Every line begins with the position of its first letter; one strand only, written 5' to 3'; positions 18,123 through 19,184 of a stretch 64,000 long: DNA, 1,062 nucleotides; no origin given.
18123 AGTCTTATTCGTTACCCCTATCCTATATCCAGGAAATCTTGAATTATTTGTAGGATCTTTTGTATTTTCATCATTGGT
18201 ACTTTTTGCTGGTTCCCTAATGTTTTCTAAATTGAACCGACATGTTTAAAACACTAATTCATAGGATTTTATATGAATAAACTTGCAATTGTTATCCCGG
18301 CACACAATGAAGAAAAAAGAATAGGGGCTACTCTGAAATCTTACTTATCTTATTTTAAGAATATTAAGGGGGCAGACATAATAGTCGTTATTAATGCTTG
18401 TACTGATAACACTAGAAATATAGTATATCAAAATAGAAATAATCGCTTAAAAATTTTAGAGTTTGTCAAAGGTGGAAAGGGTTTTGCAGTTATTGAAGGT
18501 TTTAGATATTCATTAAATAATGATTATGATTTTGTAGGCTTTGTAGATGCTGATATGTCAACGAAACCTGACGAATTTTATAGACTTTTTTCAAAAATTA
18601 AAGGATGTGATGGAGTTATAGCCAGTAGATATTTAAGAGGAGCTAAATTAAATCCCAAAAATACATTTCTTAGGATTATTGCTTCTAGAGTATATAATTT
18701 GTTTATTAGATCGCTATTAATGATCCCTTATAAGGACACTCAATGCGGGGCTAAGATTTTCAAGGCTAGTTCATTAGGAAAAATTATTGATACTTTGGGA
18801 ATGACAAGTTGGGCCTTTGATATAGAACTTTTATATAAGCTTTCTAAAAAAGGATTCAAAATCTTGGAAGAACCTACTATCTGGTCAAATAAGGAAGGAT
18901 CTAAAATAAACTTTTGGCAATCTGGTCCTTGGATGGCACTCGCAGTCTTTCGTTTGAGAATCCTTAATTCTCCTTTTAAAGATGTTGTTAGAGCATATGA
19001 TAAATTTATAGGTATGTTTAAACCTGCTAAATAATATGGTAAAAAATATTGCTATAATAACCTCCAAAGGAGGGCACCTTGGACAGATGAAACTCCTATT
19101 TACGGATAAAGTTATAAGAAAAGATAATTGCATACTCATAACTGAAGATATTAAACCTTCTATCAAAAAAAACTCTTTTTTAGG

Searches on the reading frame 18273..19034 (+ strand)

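Call 12: search_protein_families(library=pfam, proteins=[window:18273-19034:+], max_evalue=0.001)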
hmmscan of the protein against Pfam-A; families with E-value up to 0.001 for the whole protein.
window:18273-19034:+ (253 aa): 3 families
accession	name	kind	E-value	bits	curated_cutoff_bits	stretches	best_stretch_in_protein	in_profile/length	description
PF00535.33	Glycos_transf_2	-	7.6e-18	65.4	23.3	1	6-170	2-166/168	Glycosyl transferase family 2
PF13641.12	Glyco_tranf_2_3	-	1.5e-06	28.9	27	1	4-104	3-106/230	Glycosyltransferase like family 2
PF13704.12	Glyco_tranf_2_4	-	0.00043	21.2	27.5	1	20-94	6-81/98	Glycosyl transferase family 2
